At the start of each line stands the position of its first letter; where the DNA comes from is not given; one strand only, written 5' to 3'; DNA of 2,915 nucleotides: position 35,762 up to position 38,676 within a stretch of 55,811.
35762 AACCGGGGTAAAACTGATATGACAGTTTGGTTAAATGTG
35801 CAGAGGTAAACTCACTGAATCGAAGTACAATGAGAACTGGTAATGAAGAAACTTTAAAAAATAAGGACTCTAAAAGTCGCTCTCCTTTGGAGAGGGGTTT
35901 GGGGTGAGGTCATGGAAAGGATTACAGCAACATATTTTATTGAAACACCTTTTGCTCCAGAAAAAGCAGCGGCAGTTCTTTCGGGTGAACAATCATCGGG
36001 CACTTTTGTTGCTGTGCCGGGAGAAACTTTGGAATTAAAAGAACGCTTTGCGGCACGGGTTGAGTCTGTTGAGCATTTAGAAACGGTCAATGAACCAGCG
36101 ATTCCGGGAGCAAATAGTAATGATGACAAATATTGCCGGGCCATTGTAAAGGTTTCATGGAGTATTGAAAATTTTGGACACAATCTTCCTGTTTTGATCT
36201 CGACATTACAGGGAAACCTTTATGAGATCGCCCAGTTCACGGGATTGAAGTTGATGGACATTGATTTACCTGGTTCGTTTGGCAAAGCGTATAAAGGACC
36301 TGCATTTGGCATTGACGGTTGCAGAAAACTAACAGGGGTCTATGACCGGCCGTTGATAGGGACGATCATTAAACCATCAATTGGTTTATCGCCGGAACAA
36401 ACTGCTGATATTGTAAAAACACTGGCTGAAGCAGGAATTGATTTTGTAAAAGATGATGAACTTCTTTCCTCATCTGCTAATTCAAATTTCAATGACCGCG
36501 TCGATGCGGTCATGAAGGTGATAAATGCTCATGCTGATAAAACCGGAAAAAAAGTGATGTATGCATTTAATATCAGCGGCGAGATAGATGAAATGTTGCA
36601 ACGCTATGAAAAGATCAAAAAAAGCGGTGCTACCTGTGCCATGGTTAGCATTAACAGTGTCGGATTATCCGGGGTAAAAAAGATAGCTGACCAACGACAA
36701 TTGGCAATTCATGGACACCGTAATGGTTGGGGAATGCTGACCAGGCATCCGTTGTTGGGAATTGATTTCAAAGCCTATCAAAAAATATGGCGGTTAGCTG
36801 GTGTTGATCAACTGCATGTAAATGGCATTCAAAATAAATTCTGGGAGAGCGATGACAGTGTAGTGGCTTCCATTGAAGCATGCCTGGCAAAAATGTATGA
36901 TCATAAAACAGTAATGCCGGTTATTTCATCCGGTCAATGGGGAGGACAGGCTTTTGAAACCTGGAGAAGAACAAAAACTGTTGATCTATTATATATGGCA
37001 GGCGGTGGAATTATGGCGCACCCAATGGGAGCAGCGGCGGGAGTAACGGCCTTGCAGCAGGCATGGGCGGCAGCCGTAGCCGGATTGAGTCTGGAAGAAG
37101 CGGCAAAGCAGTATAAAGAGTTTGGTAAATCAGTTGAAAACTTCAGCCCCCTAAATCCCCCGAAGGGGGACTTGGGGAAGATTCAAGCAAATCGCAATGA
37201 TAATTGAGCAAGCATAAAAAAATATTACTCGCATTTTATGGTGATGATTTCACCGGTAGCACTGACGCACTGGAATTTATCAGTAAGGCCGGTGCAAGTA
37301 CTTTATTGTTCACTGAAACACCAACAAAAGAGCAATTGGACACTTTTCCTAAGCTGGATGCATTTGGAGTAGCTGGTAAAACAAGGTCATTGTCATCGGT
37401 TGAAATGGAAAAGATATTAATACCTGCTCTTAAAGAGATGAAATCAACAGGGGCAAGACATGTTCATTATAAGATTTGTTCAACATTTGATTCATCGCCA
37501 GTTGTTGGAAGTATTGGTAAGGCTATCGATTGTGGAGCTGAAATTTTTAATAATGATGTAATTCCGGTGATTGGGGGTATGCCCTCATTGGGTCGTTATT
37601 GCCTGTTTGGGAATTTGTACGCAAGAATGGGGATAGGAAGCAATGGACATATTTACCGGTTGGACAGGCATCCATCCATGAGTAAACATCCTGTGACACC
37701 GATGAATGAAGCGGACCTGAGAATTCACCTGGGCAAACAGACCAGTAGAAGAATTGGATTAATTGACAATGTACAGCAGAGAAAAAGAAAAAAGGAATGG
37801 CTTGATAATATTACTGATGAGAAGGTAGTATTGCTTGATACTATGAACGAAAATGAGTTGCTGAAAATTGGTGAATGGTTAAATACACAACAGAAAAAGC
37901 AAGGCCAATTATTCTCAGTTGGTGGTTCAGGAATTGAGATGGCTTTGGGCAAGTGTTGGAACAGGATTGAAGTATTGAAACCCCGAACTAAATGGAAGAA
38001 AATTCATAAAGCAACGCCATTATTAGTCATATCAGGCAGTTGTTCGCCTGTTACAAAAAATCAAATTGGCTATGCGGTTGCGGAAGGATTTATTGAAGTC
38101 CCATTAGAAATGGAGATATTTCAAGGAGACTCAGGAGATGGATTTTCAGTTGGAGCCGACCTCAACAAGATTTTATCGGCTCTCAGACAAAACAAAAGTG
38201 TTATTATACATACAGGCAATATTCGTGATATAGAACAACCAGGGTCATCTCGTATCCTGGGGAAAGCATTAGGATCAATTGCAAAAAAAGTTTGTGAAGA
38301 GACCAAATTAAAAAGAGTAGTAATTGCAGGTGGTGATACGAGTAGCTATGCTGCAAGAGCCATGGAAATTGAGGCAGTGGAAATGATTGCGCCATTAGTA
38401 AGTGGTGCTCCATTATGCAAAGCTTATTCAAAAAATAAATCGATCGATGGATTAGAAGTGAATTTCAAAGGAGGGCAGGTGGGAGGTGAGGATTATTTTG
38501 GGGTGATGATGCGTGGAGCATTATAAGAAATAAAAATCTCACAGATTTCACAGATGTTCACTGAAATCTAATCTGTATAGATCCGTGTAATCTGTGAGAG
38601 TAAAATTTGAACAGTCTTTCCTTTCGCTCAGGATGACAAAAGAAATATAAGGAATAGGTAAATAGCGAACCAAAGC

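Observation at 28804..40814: RuBisCO-like protein + second DUF1537 kinase embedded between GH127/GH78 and a racemase-like protein + BASS carrier: branched-chain sugar (apiose / aceric acid) catabolism in a Bacteroidota glycan island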

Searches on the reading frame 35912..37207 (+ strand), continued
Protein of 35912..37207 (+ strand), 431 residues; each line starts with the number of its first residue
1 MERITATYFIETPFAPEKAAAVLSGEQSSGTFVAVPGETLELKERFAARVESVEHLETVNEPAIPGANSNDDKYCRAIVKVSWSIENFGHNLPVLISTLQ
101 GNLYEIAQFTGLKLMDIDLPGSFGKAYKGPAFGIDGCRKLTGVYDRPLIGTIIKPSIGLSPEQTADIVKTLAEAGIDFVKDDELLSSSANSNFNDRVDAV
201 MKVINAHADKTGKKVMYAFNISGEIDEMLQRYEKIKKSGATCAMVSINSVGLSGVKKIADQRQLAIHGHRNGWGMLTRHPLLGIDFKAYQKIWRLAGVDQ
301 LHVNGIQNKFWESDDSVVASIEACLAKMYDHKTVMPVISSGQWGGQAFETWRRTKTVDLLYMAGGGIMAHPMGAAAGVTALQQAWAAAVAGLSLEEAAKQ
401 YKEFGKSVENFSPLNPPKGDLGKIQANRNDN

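Call 51: search_protein_families(library=ncbifam, max_evalue=1e-10, proteins=[L084:9929-11245:+, L085:10001-11266:+, L083:9989-11260:+, L086:8986-10248:+, L082:9995-11251:+, L082:11257-12591:+, L084:11242-12630:+, L083:11257-12528:+, L083:8175-9989:+, L082:13919-14746:+])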
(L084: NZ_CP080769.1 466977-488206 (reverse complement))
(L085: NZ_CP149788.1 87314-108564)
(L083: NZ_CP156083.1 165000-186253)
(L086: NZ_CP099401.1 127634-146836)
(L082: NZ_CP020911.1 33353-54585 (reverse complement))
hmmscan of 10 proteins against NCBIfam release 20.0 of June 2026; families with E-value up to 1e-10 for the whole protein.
L084:9929-11245:+ (438 aa): 6 families
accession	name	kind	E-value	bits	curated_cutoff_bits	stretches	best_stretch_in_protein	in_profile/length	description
NF042437.1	OxoIsoapPDcar_OiaX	equivalog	5.4e-142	473.4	700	1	27-435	5-412/412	3-oxo-isoapionate-4-phosphate decarboxylase OiaX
TIGR03326.1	rubisco_III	equivalog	3.7e-75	253.4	497.45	1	35-432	28-424/426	type III ribulose-bisphosphate carboxylase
NF003252.0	PRK04208.1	subfamily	2.3e-71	240.7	438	1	33-435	41-456/468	ribulose-bisphosphate carboxylase large subunit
NF007095.0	PRK09549.1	equivalog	1.2e-60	205.2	409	1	25-436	6-403/407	2,3-diketo-5-methylthiopentyl-1-phosphate enolase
TIGR03332.1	salvage_mtnW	equivalog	6.4e-50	169.9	513.6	1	24-435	4-407/407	2,3-diketo-5-methylthiopentyl-1-phosphate enolase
NF010002.0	PRK13475.1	equivalog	4.8e-41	140.9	489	1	114-436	100-442/459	ribulose-bisphosphate carboxylase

L085:10001-11266:+ (421 aa): 6 families
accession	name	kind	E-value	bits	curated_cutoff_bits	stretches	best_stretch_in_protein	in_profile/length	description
NF042437.1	OxoIsoapPDcar_OiaX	equivalog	8.8e-155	515.6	700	1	4-418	1-412/412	3-oxo-isoapionate-4-phosphate decarboxylase OiaX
TIGR03326.1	rubisco_III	equivalog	6.4e-85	285.5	497.45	1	6-416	16-425/426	type III ribulose-bisphosphate carboxylase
NF003252.0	PRK04208.1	subfamily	5.3e-80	269.2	438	1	6-419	31-457/468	ribulose-bisphosphate carboxylase large subunit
NF007095.0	PRK09549.1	equivalog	1.6e-61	208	409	1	1-419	1-403/407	2,3-diketo-5-methylthiopentyl-1-phosphate enolase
NF010002.0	PRK13475.1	equivalog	4.4e-48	164.1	489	1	18-419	40-442/459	ribulose-bisphosphate carboxylase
TIGR03332.1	salvage_mtnW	equivalog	2.7e-46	158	513.6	1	3-418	2-407/407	2,3-diketo-5-methylthiopentyl-1-phosphate enolase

L083:9989-11260:+ (423 aa): 6 families
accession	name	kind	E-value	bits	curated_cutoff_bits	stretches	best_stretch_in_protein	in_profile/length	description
NF042437.1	OxoIsoapPDcar_OiaX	equivalog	1.2e-135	452.6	700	1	7-422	2-412/412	3-oxo-isoapionate-4-phosphate decarboxylase OiaX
TIGR03326.1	rubisco_III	equivalog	8.9e-74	248.8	497.45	1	9-419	17-424/426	type III ribulose-bisphosphate carboxylase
NF003252.0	PRK04208.1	subfamily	9.3e-67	225.5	438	1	15-420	40-454/468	ribulose-bisphosphate carboxylase large subunit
NF007095.0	PRK09549.1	equivalog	7.6e-59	199.2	409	1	5-420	3-400/407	2,3-diketo-5-methylthiopentyl-1-phosphate enolase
NF010002.0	PRK13475.1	equivalog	3.8e-47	161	489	1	16-422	36-441/459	ribulose-bisphosphate carboxylase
TIGR03332.1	salvage_mtnW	equivalog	1.1e-45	156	513.6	1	6-420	3-405/407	2,3-diketo-5-methylthiopentyl-1-phosphate enolase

L086:8986-10248:+ (420 aa): 6 families
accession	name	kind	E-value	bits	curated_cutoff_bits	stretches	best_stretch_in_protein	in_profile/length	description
NF042437.1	OxoIsoapPDcar_OiaX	equivalog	1.1e-121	406.6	700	1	10-416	4-408/412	3-oxo-isoapionate-4-phosphate decarboxylase OiaX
TIGR03326.1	rubisco_III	equivalog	5.6e-74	249.5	497.45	1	18-416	27-423/426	type III ribulose-bisphosphate carboxylase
NF003252.0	PRK04208.1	subfamily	1.2e-70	238.4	438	1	17-414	41-440/468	ribulose-bisphosphate carboxylase large subunit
NF007095.0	PRK09549.1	equivalog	1.2e-52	178.9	409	1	23-416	21-398/407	2,3-diketo-5-methylthiopentyl-1-phosphate enolase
NF010002.0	PRK13475.1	equivalog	7.9e-42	143.4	489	1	96-414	99-435/459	ribulose-bisphosphate carboxylase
TIGR03332.1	salvage_mtnW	equivalog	2.1e-41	141.9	513.6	1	80-416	70-403/407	2,3-diketo-5-methylthiopentyl-1-phosphate enolase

L082:9995-11251:+ (418 aa): 6 families
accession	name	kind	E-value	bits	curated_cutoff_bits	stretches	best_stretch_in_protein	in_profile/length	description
NF042437.1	OxoIsoapPDcar_OiaX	equivalog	9.8e-237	785.5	700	1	3-413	1-412/412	3-oxo-isoapionate-4-phosphate decarboxylase OiaX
TIGR03326.1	rubisco_III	equivalog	1.5e-66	225.1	497.45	1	6-411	17-425/426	type III ribulose-bisphosphate carboxylase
NF003252.0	PRK04208.1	subfamily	1.6e-60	205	438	1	14-414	42-457/468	ribulose-bisphosphate carboxylase large subunit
NF007095.0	PRK09549.1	equivalog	5.7e-41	140.4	409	1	2-412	3-401/407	2,3-diketo-5-methylthiopentyl-1-phosphate enolase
NF010002.0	PRK13475.1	equivalog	1.8e-37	129.1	489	1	14-414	38-442/459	ribulose-bisphosphate carboxylase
TIGR03332.1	salvage_mtnW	equivalog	6.8e-31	107.3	513.6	1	5-412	5-406/407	2,3-diketo-5-methylthiopentyl-1-phosphate enolase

L082:11257-12591:+ (444 aa): 3 families
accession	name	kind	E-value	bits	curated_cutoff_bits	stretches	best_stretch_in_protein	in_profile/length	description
NF042436.1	OxoIsoapKin_OiaK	equivalog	1.3e-142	475.7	700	1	2-440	7-451/451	3-oxo-isoapionate kinase OiaK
NF043035.1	OxoTetrKin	equivalog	6.1e-49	167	350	1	10-437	6-415/418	3-oxo-tetronate kinase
NF047819.1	ThrnKinDtnkGamma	equivalog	9.8e-20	70.8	450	1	10-380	7-358/422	D-threonate kinase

L084:11242-12630:+ (462 aa): 3 families
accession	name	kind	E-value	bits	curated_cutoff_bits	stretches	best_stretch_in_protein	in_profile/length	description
NF042436.1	OxoIsoapKin_OiaK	equivalog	4.9e-128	427.6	700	1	5-456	9-449/451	3-oxo-isoapionate kinase OiaK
NF043035.1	OxoTetrKin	equivalog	2.8e-48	164.9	350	1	9-455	4-415/418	3-oxo-tetronate kinase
NF047819.1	ThrnKinDtnkGamma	equivalog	2.4e-27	95.9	450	1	6-449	2-405/422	D-threonate kinase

L083:11257-12528:+ (423 aa): 3 families
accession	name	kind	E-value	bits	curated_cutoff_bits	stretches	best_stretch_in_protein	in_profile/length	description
NF042436.1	OxoIsoapKin_OiaK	equivalog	2.6e-130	435.1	700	1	4-420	10-450/451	3-oxo-isoapionate kinase OiaK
NF043035.1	OxoTetrKin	equivalog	2e-53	181.8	350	1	9-418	6-415/418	3-oxo-tetronate kinase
NF047819.1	ThrnKinDtnkGamma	equivalog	8.8e-17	61.1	450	1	10-364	8-359/422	D-threonate kinase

L083:8175-9989:+ (604 aa): 1 family
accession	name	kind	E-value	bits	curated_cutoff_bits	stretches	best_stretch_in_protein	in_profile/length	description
NF049879.1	AcerHdlse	equivalog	7.6e-25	87.4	950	1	327-546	333-566/657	aceric acid hydrolase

L082:13919-14746:+ (275 aa): 0 families

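Call 79: search_protein_families(library=pfam, proteins=[L044:11348-13198:+, L044:13220-14131:+, L061:8684-9994:+, L026:14659-15738:+])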
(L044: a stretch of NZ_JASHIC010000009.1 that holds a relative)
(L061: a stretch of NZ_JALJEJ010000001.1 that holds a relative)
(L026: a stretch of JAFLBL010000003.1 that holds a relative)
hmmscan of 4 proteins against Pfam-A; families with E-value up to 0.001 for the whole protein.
L044:11348-13198:+ (616 aa): 3 families
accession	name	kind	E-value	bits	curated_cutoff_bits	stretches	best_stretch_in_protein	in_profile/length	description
PF24067.1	Beta-prop_BT_1020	-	1.1e-119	398.7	27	1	28-262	1-235/236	BT_1020-like, N-terminal beta propeller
PF22585.3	Sialidase-like_CBM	-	1.2e-65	220.6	27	1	432-592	1-156/156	Sialidase-like, CBM domain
PF13088.12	BNR_2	-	2.5e-07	30.8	31.4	1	283-352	186-254/277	BNR repeat-like domain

L044:13220-14131:+ (303 aa): 3 families
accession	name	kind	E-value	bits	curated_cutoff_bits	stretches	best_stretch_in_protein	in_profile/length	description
PF04616.20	Glyco_hydro_43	-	2.4e-12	47.2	32.2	1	64-193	9-130/288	Glycosyl hydrolases family 43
PF22847.2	BT_3657-like_N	-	5.6e-09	36.5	27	1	26-110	30-117/168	Arabinosidase BT_3657-like, N-terminal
PF00251.26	Glyco_hydro_32N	-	0.00041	20.5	22.1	0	22-166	82-228/307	Glycosyl hydrolases family 32 N-terminal domain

L061:8684-9994:+ (436 aa): 1 family
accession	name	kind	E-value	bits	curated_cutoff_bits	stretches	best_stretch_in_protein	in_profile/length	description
PF07690.21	MFS_1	-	7.8e-21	74.8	33.4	1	43-369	15-323/347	Major Facilitator Superfamily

L026:14659-15738:+ (359 aa): 2 families
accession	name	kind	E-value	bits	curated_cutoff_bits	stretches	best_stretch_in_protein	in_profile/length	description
PF13378.12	MR_MLE_C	-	1.1e-53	182.6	29.4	1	149-352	2-217/219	Enolase C-terminal domain-like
PF02746.21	MR_MLE_N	-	2.1e-10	41.3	22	1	9-127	5-117/117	Mandelate racemase / muconate lactonizing enzyme, N-terminal domain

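Call 86: search_protein_families(library=pfam, proteins=[L057:8543-10135:-, L061:7090-8172:+, L061:2401-3564:+, L061:3557-4711:+, L061:5847-7106:+, L051:4343-7486:+, L023:8044-9285:+, L051:7468-8904:+, L049:14796-16430:+])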
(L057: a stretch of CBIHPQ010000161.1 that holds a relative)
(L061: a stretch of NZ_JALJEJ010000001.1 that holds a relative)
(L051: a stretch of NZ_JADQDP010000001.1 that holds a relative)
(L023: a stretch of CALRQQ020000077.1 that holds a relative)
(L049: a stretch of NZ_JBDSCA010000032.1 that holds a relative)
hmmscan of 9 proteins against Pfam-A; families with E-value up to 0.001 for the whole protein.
L057:8543-10135:- (530 aa): 3 families
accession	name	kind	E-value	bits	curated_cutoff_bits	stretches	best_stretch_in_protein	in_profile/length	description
PF16586.11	DUF5060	-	4e-27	94.7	27.2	1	25-91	2-70/70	Domain of unknown function (DUF5060)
PF18310.7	DUF5605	-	1.3e-19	70.3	25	1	437-526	2-73/73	Domain of unknown function (DUF5605)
PF13204.13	Apiosidase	-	3.3e-13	50.4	26.5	1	121-392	5-276/320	Apiosidase-like, catalytic domain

L061:7090-8172:+ (360 aa): 3 families
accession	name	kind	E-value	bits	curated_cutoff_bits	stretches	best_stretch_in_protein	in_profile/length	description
PF01408.29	GFO_IDH_MocA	-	1.3e-09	39.3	24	1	16-130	3-117/120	Oxidoreductase family, NAD-binding Rossmann fold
PF02894.22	GFO_IDH_MocA_C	-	3.3e-07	30.8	22.9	1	147-349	3-214/218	Oxidoreductase family, C-terminal alpha/beta domain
PF22725.1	GFO_IDH_MocA_C3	-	2.4e-06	28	27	1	143-260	3-122/124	GFO/IDH/MocA C-terminal domain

L061:2401-3564:+ (387 aa): 2 families
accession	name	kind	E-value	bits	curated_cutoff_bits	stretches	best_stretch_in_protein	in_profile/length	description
PF01547.30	SBP_bac_1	-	1.2e-11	45.6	26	1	22-151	14-141/307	Bacterial extracellular solute-binding protein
PF13416.11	SBP_bac_8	-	5.3e-07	30.1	27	1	24-311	2-264/279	Bacterial extracellular solute-binding protein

L061:3557-4711:+ (384 aa): 1 family
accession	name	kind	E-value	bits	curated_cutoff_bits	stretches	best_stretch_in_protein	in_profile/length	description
PF02515.22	CoA_transf_3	-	2.5e-93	313.6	23.3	1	5-372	1-366/366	CoA-transferase family III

L061:5847-7106:+ (419 aa): 2 families
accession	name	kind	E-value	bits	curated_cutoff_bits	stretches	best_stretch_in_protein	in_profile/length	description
PF01547.30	SBP_bac_1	-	1.6e-24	87.9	26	1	60-322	48-301/307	Bacterial extracellular solute-binding protein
PF13416.11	SBP_bac_8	-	9.6e-18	65.4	27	1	55-328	34-250/279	Bacterial extracellular solute-binding protein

L051:4343-7486:+ (1047 aa): 1 family
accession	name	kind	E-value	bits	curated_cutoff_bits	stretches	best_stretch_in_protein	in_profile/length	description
PF19815.4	DUF6298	-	2.7e-246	818.5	28.1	1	477-962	1-487/487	Family of unknown function (DUF6298)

L023:8044-9285:+ (413 aa): 1 family
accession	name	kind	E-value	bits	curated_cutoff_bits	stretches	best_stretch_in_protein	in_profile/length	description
PF07470.19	Glyco_hydro_88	-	7.9e-101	338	26.6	1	61-407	16-348/352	Glycosyl Hydrolase Family 88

L051:7468-8904:+ (478 aa): 1 family
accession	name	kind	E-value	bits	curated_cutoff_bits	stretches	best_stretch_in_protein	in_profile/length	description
PF03629.24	SASA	-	4.6e-23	82.4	24.8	1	112-365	3-220/226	Carbohydrate esterase, sialic acid-specific acetylesterase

L049:14796-16430:+ (544 aa): 0 families

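Call 100: search_protein_representatives(protein=window:35912-37207:+)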
Query: 431 residues. Proteins with E-value up to 0.001 (for the whole library): 2497; up to 1e-10: 1474; up to 1e-30: 325. The best 150 are listed.
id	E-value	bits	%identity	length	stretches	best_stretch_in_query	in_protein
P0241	2.2e-137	474.9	52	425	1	2-415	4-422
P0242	3.6e-130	451.1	50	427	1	3-412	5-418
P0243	3.4e-113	395.1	46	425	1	4-411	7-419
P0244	5.3e-108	378.0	58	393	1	2-314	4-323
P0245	2.6e-107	375.8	43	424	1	2-414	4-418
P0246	5.1e-107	374.8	57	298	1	118-411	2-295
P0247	2.3e-104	366.1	49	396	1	62-412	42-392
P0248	2.6e-104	365.9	65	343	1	119-367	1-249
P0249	7.8e-104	364.3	46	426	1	4-396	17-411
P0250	9.7e-101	354.1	59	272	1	143-412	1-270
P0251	1.3e-99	350.4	45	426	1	2-397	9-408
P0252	7.7e-97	341.3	58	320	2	2-179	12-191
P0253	1.8e-96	340.1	78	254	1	1-203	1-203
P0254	2.2e-96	339.8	41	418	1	2-408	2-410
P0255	3.6e-96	339.1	44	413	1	4-412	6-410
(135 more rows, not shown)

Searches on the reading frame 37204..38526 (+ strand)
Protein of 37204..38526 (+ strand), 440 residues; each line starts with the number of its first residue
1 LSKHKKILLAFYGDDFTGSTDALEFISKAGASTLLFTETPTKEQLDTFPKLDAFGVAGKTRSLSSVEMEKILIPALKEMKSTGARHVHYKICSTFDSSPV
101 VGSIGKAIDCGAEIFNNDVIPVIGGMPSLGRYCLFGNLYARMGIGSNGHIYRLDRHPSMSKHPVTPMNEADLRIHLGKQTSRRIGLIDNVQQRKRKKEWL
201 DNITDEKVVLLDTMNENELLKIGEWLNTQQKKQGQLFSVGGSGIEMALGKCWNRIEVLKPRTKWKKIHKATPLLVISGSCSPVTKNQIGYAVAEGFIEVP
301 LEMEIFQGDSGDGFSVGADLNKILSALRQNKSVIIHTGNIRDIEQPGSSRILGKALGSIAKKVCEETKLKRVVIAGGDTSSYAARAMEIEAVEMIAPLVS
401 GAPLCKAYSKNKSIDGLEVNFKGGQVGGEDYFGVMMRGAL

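Call 4: search_protein_families(library=pfam, proteins=[window:37204-38526:+])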
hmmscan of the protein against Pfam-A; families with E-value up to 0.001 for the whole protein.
window:37204-38526:+ (440 aa): 2 families
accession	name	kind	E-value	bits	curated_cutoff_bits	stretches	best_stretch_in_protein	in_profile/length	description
PF07005.16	SBD_N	-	3.3e-52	178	25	1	9-248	1-230/230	Sugar-binding N-terminal domain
PF17042.10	NBD_C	-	3.4e-27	96.4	28.3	1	274-432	1-168/168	Nucleotide-binding C-terminal domain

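Call 5: search_protein_families(library=ncbifam, proteins=[window:37204-38526:+])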
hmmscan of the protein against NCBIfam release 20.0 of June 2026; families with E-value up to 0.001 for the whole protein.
window:37204-38526:+ (440 aa): 3 families
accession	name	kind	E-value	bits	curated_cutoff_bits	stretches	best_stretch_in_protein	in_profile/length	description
NF042436.1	OxoIsoapKin_OiaK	equivalog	8.4e-118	393.9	700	1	6-435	8-449/451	3-oxo-isoapionate kinase OiaK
NF043035.1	OxoTetrKin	equivalog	5.5e-49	167.2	350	1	12-433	5-414/418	3-oxo-tetronate kinase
NF047819.1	ThrnKinDtnkGamma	equivalog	1.3e-17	63.8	450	1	13-426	7-403/422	D-threonate kinase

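Call 38: search_solved_structures(query=window:37204-38526:+, max_evalue=0.00001)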
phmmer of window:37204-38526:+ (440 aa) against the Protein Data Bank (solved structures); distinct sequences matched with E-value up to 0.00001: 3.
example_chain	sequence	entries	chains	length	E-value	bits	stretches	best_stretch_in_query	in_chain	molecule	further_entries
5dmh_A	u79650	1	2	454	1.2e-23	87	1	7-437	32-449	Uncharacterized protein conserved in bacteria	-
3dqq_A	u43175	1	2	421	6.4e-22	81.4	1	10-432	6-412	Putative tRNA synthase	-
1yzy_A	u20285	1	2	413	3.9e-17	65.7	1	9-433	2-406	Hypothetical protein HI1011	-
